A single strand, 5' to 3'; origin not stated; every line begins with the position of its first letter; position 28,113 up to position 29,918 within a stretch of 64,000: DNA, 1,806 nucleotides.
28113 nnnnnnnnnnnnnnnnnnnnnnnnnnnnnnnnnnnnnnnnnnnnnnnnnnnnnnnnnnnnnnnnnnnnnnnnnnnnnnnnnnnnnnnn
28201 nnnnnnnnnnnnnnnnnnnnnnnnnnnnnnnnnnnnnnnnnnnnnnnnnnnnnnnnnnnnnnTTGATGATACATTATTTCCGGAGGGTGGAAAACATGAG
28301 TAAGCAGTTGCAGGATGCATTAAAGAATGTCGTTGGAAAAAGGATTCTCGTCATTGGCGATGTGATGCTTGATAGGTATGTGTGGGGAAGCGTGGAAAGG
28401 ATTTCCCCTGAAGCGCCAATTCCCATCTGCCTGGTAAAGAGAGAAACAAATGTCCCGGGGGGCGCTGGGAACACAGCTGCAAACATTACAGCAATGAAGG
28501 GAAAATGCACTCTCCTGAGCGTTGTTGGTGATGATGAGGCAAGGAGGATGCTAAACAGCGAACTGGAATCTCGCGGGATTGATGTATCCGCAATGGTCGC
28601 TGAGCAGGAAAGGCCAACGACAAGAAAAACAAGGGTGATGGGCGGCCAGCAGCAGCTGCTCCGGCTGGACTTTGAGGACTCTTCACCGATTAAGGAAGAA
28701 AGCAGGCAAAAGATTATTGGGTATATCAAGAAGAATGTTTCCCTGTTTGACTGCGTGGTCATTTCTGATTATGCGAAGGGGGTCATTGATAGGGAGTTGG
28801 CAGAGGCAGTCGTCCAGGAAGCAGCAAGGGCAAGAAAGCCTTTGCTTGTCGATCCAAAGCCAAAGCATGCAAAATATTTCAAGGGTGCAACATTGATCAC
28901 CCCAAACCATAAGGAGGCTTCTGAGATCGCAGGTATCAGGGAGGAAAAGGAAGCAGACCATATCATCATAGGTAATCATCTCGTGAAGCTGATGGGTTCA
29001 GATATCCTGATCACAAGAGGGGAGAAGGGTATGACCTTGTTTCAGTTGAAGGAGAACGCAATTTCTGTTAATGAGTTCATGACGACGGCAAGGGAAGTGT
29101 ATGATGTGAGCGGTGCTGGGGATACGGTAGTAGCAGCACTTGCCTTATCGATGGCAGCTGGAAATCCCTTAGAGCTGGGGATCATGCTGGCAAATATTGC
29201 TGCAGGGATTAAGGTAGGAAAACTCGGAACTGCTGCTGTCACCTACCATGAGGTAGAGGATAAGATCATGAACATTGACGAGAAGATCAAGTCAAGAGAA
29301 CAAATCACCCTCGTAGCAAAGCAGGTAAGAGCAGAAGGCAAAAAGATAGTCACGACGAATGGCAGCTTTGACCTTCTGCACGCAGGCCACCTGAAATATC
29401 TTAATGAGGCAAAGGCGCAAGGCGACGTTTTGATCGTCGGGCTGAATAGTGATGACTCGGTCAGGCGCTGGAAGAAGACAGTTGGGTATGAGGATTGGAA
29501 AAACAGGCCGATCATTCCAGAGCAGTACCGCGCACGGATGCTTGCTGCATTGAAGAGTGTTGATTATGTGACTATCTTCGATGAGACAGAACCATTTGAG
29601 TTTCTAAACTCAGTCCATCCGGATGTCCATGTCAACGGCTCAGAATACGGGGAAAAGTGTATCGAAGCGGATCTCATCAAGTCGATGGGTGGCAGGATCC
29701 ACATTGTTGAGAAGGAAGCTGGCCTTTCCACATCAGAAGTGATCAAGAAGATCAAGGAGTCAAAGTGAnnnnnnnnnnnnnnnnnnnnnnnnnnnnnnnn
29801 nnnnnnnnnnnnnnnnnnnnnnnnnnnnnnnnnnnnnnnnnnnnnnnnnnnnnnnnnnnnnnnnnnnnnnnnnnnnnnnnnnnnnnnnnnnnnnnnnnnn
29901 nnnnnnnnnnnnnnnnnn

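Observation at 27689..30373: Bacterial-type ADP-heptose biosynthesis cassette (gmhA-hldE-gmhA') inside an archaeal-looking N-glycosylation island that carries three GT9 heptosyltransferase-like genes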

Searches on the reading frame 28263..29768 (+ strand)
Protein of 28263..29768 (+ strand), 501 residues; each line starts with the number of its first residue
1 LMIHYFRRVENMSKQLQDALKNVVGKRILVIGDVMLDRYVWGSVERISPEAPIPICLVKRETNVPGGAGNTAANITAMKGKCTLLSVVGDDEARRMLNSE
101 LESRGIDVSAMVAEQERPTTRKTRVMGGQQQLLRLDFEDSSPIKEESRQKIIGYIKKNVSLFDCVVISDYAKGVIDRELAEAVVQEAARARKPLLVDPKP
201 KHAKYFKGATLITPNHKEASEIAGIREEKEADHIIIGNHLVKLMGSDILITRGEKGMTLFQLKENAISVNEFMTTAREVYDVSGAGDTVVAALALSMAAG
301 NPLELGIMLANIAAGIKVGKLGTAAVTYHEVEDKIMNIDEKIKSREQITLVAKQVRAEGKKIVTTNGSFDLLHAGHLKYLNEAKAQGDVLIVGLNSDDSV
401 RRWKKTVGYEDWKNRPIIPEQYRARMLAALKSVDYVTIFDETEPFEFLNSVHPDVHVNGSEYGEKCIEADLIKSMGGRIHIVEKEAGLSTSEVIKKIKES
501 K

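Call 4: search_protein_families(library=ncbifam, proteins=[window:28263-29768:+], max_evalue=0.00001)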
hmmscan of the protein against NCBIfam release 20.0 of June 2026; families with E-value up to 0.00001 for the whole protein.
window:28263-29768:+ (501 aa): 20 families
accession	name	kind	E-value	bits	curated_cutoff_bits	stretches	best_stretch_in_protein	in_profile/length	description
NF008454.0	PRK11316.1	equivalog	2e-133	445.5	521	1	23-500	8-474/475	bifunctional D-glycero-beta-D-manno-heptose-7-phosphate kinase/D-glycero-beta-D-manno-heptose 1-phosphate adenylyltransferase HldE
TIGR02198.1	rfaE_dom_I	equivalog_domain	2.3e-108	362.1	345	1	21-334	3-313/315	D-glycero-beta-D-manno-heptose-7-phosphate kinase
TIGR02199.1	rfaE_dom_II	equivalog_domain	5.1e-47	159.3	181.5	1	351-498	2-143/144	D-glycero-beta-D-manno-heptose 1-phosphate adenylyltransferase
TIGR02152.1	D_ribokin_bact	equivalog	5.7e-21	75.1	299.65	1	58-325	27-288/298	ribokinase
TIGR03168.1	1-PFK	subfamily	5.5e-19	68.2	216.4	1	58-333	27-297/305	hexose kinase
TIGR03828.1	pfkB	equivalog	2.5e-17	62.9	292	1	58-333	27-297/305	1-phosphofructokinase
TIGR00125.1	cyt_tran_rel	domain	4e-14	52.5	27.7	1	362-435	1-64/65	adenylyltransferase/cytidyltransferase family protein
NF008353.0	PRK11142.1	equivalog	3.4e-13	49.8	341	1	203-324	173-290/307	ribokinase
TIGR04382.1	myo_inos_iolC_N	equivalog_domain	3.6e-11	42.9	300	1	211-325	191-297/309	5-dehydro-2-deoxygluconokinase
NF049991.1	TagKinase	equivalog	6.5e-11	41.6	420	1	203-323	189-301/321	tagatose kinase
TIGR01518.1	g3p_cytidyltrns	equivalog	1.9e-09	37.7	165.4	1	363-423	1-60/125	glycerol-3-phosphate cytidylyltransferase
NF040938.1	KDG_KDGal_kin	equivalog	1.1e-07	31.3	400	0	61-119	26-84/305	bifunctional 2-dehydro-3-deoxygluconokinase/2-dehydro-3-deoxygalactonokinase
NF053626.1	RibKinHalex1628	equivalog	1.6e-07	31.2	330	1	60-125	33-98/293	ATP-dependent ribose-1-phosphate kinase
NF001985.0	PRK00777.1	subfamily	3.5e-07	30.4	104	1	363-406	7-50/157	pantetheine-phosphate adenylyltransferase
NF047869.1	myo_kin_aldol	exception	8.7e-07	27.7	600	0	66-120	40-94/586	bifunctional 5-dehydro-2-deoxygluconokinase/5-dehydro-2-deoxyphosphogluconate aldolase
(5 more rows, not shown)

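Call 5: search_protein_families(library=pfam, proteins=[window:28263-29768:+], max_evalue=0.001)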
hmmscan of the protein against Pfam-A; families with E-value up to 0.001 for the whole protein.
window:28263-29768:+ (501 aa): 3 families
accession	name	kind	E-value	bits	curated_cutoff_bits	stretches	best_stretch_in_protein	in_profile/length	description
PF00294.29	PfkB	-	3.7e-40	138.6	25.8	1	27-325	3-297/302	pfkB family carbohydrate kinase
PF01467.32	CTP_transf_like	-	1.9e-16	60.9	21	1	365-466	2-94/133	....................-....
PF08543.17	Phos_pyr_kin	-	1e-08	35.3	27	1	204-310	115-224/246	Phosphomethylpyrimidine kinase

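Call 13: find_related_loci(query=window:28263-29768:+, collection=genome_contigs, flank=10000)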
Query window:28263-29768:+ (501 aa) in genome_contigs; peptide patterns used: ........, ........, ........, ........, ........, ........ (x = any residue, [..] = any of these).
244 stretches matched a pattern; 64 encode a relative of the query (tblastn E <= 1e-3); 64 distinct loci.
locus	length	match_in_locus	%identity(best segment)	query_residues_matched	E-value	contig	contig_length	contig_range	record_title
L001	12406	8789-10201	42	20-500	6e-110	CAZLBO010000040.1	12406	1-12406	MAG TPA_asm: uncultured Bifidobacteriales bacterium isolate binchicken_co67_159 genome assembly, contig: NODE_5449_lengt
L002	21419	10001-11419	38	20-498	6e-96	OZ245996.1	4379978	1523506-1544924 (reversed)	MAG: Cellvibrionaceae bacterium isolate 7dcdd730-8b32-4169-8b40-376874fee246 genome assembly, chromosome: 1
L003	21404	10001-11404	40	20-498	5e-96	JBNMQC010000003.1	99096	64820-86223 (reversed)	MAG: Bermanella sp. isolate 3300045790_39 Ga0491192_0000218, whole genome shotgun sequence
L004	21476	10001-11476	39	1-498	2e-95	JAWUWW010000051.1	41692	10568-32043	MAG: Cellvibrionaceae bacterium isolate HBSea_ice_MAG546 BAT.546_160697_flag=1_multi=17.9951_len=41692, whole genome sho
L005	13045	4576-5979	40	20-498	1e-94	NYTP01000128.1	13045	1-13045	MAG: Bermanella sp. isolate CPC64 MHASMcontig_110776, whole genome shotgun sequence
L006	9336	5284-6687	40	20-498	5e-94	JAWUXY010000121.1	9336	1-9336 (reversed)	MAG: Bermanella sp. isolate HBSea_ice_MAG749 BAT.749_974723_flag=0_multi=12.6735_len=9336, whole genome shotgun sequence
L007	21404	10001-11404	40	20-498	5e-94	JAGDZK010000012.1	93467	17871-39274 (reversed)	MAG: Bermanella sp. isolate FR12gam3 FR12DL_contig_5334, whole genome shotgun sequence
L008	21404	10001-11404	40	20-498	3e-93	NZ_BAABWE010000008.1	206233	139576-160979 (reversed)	Oceaniserpentilla sp. 4NH20-0058 sequence08, whole genome shotgun sequence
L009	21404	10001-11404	39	20-498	1e-92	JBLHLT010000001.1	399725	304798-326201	MAG: Oceanicoccus sp. isolate 3300054697_90 Ga0535669_0000012, whole genome shotgun sequence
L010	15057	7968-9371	41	20-498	1e-95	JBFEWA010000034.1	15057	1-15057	MAG: Bermanella sp. isolate Mix_mud08.2021.06.49 k141_2334215_length_15057_cov_10.9999, whole genome shotgun sequence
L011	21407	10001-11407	40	20-499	2e-91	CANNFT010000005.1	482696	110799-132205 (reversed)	uncultured Saccharospirillaceae bacterium isolate 2-1038.fasta genome assembly, contig: NODE_5, whole genome shotgun seq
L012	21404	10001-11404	40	20-498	3e-91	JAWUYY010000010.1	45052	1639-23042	MAG: Bermanella sp. isolate HBSea_ice_MAG932 BAT.932_552212_flag=0_multi=41.0000_len=45052, whole genome shotgun sequenc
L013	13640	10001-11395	40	26-500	2e-91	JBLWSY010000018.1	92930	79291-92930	MAG: Oceanospirillum sp. isolate EA02-05 A02maxbin.007RE.5K@18, whole genome shotgun sequence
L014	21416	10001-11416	41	19-501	1e-91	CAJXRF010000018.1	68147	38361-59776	MAG TPA_asm: uncultured Bermanella sp. isolate SRR3933281_bin.2_MetaBAT_v2.12.1_MAG genome assembly, contig: NODE_53_len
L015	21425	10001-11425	39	3-499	5e-91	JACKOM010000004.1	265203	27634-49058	MAG: Oceanospirillaceae bacterium isolate HK-STAS-PROT-170 HK-STAS-PROT-170_4, whole genome shotgun sequence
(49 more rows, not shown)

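Call 14: find_encoding_contigs(protein=window:28263-29768:+, flank=10000, max_places=6)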
Protein window:28263-29768:+ (501 aa): no gene with exactly this product is on record in the collection.

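Call 15: find_homologous_proteins(query=window:28263-29768:+, max_evalue=1e-20)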
Query window:28263-29768:+ (501 aa): 8000 proteins with E <= 1e-20 among 8000 candidates; the best 120 are listed.
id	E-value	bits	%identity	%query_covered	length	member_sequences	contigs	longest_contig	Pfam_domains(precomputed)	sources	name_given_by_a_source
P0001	0.0e+0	1070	100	98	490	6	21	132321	PF08543.18,PF01467.33,PF00294.30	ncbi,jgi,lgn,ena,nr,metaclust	ncbi:D-glycero-beta-D-manno-heptose-7-phosphate kinase [Candidatus Woesearchaeota archaeon]|nr:MAG: 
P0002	6.3e-144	498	49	97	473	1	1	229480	PF08543.18,PF06690.18,PF01467.33,PF00294.30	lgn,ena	-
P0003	1.3e-140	487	50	95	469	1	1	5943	PF08543.18,PF01256.23,PF01467.33,PF00294.30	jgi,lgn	-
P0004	6.1e-132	458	47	98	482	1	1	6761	PF08543.18,PF01467.33,PF00294.30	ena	-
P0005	4.9e-130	452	48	97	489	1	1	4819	PF01467.33,PF00294.30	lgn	-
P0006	3.8e-129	449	48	97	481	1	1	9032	PF01467.33,PF00294.30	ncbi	-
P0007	6.8e-129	448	48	96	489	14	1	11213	PF01467.33,PF00294.30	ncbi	ncbi:MAG: bifunctional heptose 7-phosphate kinase/heptose 1-phosphate adenyltransferase [Fibrobacter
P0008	7.7e-129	448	47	96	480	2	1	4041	PF01467.33,PF00294.30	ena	-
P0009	9.5e-129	448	46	95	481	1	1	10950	PF08543.18,PF01256.23,PF01467.33,PF00294.30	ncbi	ncbi:MAG: D-glycero-beta-D-manno-heptose-7-phosphate kinase [Candidatus Aenigmatarchaeota archaeon]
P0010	8.6e-128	445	47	96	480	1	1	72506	PF01467.33,PF00294.30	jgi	jgi:D-beta-D-heptose 7-phosphate kinase/D-beta-D-heptose 1-phosphate adenosyltransferase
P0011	2.7e-127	443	48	95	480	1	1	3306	PF01467.33,PF00294.30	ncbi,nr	ncbi:MAG TPA: bifunctional heptose 7-phosphate kinase/heptose 1-phosphate adenyltransferase [Fibroba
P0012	7.5e-127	442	46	95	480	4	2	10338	PF01467.33,PF00294.30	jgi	jgi:D-beta-D-heptose 7-phosphate kinase/D-beta-D-heptose 1-phosphate adenosyltransferase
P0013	9.0e-127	441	47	94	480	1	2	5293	PF01467.33,PF00294.30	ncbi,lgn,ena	-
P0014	1.0e-126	441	47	94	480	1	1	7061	PF01467.33,PF00294.30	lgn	-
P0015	2.7e-126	440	46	95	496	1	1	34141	PF08543.18,PF01467.33,PF00294.30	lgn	-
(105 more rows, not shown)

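Call 16: find_encoding_contigs(protein=P0001, flank=10000, max_places=6)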
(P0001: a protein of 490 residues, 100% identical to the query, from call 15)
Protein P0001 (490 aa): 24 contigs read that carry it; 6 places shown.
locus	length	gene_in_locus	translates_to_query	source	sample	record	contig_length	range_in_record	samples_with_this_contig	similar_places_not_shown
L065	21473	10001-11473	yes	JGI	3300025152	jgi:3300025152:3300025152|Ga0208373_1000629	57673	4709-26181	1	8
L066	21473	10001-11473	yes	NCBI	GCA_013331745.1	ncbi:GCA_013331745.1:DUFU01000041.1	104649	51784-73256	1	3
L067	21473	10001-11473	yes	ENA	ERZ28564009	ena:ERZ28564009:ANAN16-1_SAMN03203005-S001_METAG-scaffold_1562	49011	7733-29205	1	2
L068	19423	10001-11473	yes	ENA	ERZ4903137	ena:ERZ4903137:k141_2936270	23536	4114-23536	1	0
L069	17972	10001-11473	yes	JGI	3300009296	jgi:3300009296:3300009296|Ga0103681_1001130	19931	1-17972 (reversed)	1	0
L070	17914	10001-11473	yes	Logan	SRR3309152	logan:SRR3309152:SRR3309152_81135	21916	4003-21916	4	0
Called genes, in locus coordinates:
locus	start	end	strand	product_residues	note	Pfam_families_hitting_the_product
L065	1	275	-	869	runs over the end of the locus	-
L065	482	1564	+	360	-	PF01266:DAO (faint), PF01494:FAD_binding_3 (faint), PF13450:NAD_binding_8 (faint)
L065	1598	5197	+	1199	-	PF02516:STT3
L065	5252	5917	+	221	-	PF00535:Glycos_transf_2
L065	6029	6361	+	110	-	PF10066:DUF2304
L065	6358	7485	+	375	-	PF01075:Glyco_transf_9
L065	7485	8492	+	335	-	-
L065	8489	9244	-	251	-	PF00483:NTP_transferase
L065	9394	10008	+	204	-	PF13580:SIS_2, PF01380:SIS (weak)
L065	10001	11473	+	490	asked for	PF00294:PfkB, PF08543:Phos_pyr_kin, PF01467:CTP_transf_like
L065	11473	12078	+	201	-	PF13580:SIS_2, PF01380:SIS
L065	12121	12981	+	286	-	PF13292:DXP_synthase_N, PF00456:Transketolase_N, PF00676:E1_dh (weak), PF02775:TPP_enzyme_C (weak)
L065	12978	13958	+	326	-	PF02779:Transket_pyr, PF02780:Transketolase_C, PF22613:Transketolase_C_1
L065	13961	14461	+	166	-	PF02502:LacAB_rpiB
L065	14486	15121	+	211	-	PF00834:Ribul_P_3_epim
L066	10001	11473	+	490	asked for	PF00294:PfkB, PF08543:Phos_pyr_kin, PF01467:CTP_transf_like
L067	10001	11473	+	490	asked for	PF00294:PfkB, PF08543:Phos_pyr_kin, PF01467:CTP_transf_like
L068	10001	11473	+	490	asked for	PF00294:PfkB, PF08543:Phos_pyr_kin, PF01467:CTP_transf_like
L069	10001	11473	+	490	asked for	PF00294:PfkB, PF08543:Phos_pyr_kin, PF01467:CTP_transf_like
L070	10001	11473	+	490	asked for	PF00294:PfkB, PF08543:Phos_pyr_kin, PF01467:CTP_transf_like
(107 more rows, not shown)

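Call 22: find_encoding_contigs(protein=P0002, flank=10000, max_places=2)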
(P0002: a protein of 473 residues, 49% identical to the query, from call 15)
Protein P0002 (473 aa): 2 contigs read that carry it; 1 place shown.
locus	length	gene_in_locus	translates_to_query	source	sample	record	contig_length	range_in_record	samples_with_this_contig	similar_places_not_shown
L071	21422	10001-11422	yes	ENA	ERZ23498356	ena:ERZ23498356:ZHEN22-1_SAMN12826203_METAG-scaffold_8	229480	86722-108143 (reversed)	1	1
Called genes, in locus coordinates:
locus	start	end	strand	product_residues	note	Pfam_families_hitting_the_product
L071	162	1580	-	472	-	-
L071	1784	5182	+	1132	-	PF02516:STT3, PF00639:Rotamase, PF13145:Rotamase_2, PF13616:Rotamase_3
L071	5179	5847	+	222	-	PF00535:Glycos_transf_2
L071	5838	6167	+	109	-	PF10066:DUF2304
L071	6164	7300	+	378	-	PF01075:Glyco_transf_9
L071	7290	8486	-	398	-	PF00483:NTP_transferase, PF12804:NTP_transf_3 (weak), PF22640:ManC_GMP_beta-helix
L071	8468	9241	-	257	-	PF00483:NTP_transferase, PF12804:NTP_transf_3 (weak)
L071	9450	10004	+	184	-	PF13580:SIS_2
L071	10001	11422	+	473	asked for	PF00294:PfkB, PF06690:HcgC (faint), PF08543:Phos_pyr_kin, PF01467:CTP_transf_like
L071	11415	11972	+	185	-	PF00702:Hydrolase (faint), PF13419:HAD_2 (weak), PF13242:Hydrolase_like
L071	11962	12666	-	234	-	PF00535:Glycos_transf_2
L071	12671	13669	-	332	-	PF01073:3Beta_HSD, PF01370:Epimerase, PF02719:Polysacc_synt_2, PF04321:RmlD_sub_bind, PF07993:NAD_binding_4 (faint), PF13460:NAD_binding_10, PF16363:GDP_Man_Dehyd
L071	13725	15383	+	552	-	-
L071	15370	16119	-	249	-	PF13641:Glyco_tranf_2_3, PF00535:Glycos_transf_2, PF10111:Glyco_tranf_2_2 (weak)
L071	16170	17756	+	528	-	PF13231:PMT_2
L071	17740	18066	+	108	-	-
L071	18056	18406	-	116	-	-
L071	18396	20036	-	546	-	-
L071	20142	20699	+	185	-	PF13489:Methyltransf_23, PF13847:Methyltransf_31, PF08241:Methyltransf_11, PF08242:Methyltransf_12, PF01209:Ubie_methyltran, PF13649:Methyltransf_25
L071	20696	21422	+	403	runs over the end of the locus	PF01075:Glyco_transf_9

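Call 23: find_encoding_contigs(protein=P0009, flank=10000, max_places=2)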
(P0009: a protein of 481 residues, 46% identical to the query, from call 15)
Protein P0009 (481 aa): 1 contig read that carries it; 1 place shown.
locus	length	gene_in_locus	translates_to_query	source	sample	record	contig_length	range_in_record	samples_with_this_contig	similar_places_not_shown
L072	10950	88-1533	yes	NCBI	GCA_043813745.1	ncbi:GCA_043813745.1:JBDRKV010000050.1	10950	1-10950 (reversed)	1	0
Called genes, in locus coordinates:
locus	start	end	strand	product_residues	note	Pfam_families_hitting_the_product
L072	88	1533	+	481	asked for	PF00294:PfkB, PF08543:Phos_pyr_kin (weak), PF01256:Carb_kinase (weak), PF01467:CTP_transf_like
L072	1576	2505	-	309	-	PF00106:adh_short, PF01073:3Beta_HSD, PF01370:Epimerase, PF02719:Polysacc_synt_2, PF04321:RmlD_sub_bind, PF13460:NAD_binding_10, PF16363:GDP_Man_Dehyd, PF07993:NAD_binding_4, +1 more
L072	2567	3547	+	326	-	PF01408:GFO_IDH_MocA, PF22725:GFO_IDH_MocA_C3, PF02894:GFO_IDH_MocA_C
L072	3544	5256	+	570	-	PF02348:CTP_transf_3, PF12804:NTP_transf_3 (faint), PF01408:GFO_IDH_MocA, PF02894:GFO_IDH_MocA_C, PF22725:GFO_IDH_MocA_C3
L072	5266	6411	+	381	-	PF02350:Epimerase_2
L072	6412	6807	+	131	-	PF25087:GMPPB_C (faint), PF25084:LbH_EIF2B (weak), PF00132:Hexapep, PF14602:Hexapep_2 (weak)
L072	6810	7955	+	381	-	PF00155:Aminotran_1_2 (weak), PF01041:DegT_DnrJ_EryC1, PF01212:Beta_elim_lyase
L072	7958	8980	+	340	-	PF00106:adh_short, PF04321:RmlD_sub_bind, PF05368:NmrA, PF01073:3Beta_HSD, PF01370:Epimerase, PF02719:Polysacc_synt_2, PF07993:NAD_binding_4, PF13460:NAD_binding_10, +2 more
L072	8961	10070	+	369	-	PF03102:NeuB, PF08666:SAF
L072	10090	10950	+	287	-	PF03706:LPG_synthase_TM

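Call 24: find_encoding_contigs(protein=P0003, flank=10000, max_places=2)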
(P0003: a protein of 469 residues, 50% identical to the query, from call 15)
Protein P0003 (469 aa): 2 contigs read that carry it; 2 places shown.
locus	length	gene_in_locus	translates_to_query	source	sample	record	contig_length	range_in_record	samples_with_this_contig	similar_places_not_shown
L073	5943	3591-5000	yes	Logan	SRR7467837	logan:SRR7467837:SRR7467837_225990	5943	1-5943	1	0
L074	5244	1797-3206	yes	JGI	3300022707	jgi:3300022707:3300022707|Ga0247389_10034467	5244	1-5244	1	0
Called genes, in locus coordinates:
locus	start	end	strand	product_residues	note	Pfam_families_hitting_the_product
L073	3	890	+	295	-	?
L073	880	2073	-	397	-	PF00483:NTP_transferase, PF12804:NTP_transf_3, PF22640:ManC_GMP_beta-helix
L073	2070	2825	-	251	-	PF00483:NTP_transferase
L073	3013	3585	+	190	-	PF13580:SIS_2, PF01380:SIS (weak)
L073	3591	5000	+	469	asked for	PF00294:PfkB, PF08543:Phos_pyr_kin, PF01256:Carb_kinase (weak), PF01467:CTP_transf_like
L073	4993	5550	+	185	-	PF00702:Hydrolase (faint), PF08645:PNK3P (weak), PF13419:HAD_2 (weak), PF13242:Hydrolase_like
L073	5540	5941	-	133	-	?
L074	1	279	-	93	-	?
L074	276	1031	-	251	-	PF00483:NTP_transferase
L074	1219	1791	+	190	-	PF13580:SIS_2, PF01380:SIS (weak)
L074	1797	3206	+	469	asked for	PF00294:PfkB, PF08543:Phos_pyr_kin, PF01256:Carb_kinase (weak), PF01467:CTP_transf_like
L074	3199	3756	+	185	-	PF00702:Hydrolase (faint), PF08645:PNK3P (weak), PF13419:HAD_2 (weak), PF13242:Hydrolase_like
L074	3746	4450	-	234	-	PF00535:Glycos_transf_2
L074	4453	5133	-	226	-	PF01073:3Beta_HSD (weak), PF01370:Epimerase, PF04321:RmlD_sub_bind (weak), PF16363:GDP_Man_Dehyd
